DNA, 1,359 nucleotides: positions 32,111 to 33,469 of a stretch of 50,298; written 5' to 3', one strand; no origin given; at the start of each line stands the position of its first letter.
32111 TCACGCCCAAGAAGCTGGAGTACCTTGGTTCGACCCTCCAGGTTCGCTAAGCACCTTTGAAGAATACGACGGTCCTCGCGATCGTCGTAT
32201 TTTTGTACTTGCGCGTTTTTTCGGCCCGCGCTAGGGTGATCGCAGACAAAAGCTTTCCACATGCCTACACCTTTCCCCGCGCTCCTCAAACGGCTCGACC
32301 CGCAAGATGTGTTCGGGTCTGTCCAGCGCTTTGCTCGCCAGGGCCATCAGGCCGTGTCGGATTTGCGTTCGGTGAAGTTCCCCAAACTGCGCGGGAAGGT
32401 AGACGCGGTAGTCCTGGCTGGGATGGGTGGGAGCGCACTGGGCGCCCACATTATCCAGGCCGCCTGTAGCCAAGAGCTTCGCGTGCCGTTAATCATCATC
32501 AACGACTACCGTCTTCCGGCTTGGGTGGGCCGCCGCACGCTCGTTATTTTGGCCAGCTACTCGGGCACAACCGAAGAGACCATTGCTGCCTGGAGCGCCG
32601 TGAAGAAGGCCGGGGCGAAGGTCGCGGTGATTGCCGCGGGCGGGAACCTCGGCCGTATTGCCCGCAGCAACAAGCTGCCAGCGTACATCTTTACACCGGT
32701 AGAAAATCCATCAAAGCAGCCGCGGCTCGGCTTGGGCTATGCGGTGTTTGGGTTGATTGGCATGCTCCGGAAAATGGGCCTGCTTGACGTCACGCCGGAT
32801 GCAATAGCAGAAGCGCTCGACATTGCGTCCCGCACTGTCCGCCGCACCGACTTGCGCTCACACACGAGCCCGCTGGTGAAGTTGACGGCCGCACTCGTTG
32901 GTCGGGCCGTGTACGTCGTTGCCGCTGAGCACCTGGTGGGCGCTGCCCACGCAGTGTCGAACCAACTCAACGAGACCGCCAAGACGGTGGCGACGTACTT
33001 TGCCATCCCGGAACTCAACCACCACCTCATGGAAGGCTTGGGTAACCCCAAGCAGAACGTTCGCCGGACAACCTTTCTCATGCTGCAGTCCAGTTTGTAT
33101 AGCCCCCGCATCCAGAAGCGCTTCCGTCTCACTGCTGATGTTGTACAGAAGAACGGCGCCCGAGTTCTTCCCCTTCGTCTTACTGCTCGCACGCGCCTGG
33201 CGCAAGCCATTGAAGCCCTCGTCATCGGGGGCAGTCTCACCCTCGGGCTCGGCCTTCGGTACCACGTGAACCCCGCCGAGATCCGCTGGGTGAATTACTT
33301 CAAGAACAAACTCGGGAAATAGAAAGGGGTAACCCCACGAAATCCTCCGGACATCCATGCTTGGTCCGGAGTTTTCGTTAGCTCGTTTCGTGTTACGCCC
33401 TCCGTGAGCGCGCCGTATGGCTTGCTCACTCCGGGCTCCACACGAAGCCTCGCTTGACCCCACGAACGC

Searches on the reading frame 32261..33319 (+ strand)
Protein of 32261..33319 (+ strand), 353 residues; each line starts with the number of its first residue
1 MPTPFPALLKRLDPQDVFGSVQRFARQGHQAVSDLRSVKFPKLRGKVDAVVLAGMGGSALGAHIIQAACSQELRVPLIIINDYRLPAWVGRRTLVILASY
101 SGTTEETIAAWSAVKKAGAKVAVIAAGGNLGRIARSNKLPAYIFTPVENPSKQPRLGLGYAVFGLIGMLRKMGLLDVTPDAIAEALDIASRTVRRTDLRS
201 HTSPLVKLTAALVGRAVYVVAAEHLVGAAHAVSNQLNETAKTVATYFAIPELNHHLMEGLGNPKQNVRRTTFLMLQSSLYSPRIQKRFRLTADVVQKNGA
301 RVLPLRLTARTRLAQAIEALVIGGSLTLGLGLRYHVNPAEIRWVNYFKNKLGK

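Call 6: search_protein_families(library=pfam, proteins=[window:32261-33319:+], max_evalue=0.1)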
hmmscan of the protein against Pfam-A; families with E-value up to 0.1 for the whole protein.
window:32261-33319:+ (353 aa): 4 families
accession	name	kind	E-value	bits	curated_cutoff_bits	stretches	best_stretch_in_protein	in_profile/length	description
PF10432.14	bact-PGI_C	-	1.3e-23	84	24.5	1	207-351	7-151/151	Bacterial phospho-glucose isomerase C-terminal SIS domain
PF01380.27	SIS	-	0.00019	21.6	25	1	88-145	50-106/131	SIS domain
PF00342.24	PGI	-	0.018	14.1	22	1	13-116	61-173/486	Phosphoglucose isomerase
PF13384.12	HTH_23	-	0.057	13.7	24.6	0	177-196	18-37/50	Homeodomain-like domain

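Call 76: search_protein_families(library=ncbifam, proteins=[window:32261-33319:+], max_evalue=0.00001)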
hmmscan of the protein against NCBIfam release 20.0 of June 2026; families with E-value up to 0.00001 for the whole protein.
window:32261-33319:+ (353 aa): 6 families
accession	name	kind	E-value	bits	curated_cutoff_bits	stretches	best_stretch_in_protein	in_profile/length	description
NF006425.0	PRK08674.1-5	equivalog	9.6e-63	212.2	471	1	9-352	11-354/358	bifunctional phosphoglucose/phosphomannose isomerase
NF006426.0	PRK08674.1-6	subfamily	3.9e-55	187.1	295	1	9-353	8-351/354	bifunctional phosphoglucose/phosphomannose isomerase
NF006424.0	PRK08674.1-3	equivalog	2.6e-44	152.1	730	1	8-352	11-353/355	bifunctional phosphoglucose/phosphomannose isomerase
TIGR02128.1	G6PI_arch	equivalog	5e-44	150.5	213.9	1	42-351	16-307/308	bifunctional phosphoglucose/phosphomannose isomerase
NF006423.0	PRK08674.1-2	equivalog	1.6e-37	129.1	254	1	46-351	26-316/317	bifunctional phosphoglucose/phosphomannose isomerase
NF006422.0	PRK08674.1-1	subfamily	2.3e-22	79.8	317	1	37-262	17-222/302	bifunctional phosphoglucose/phosphomannose isomerase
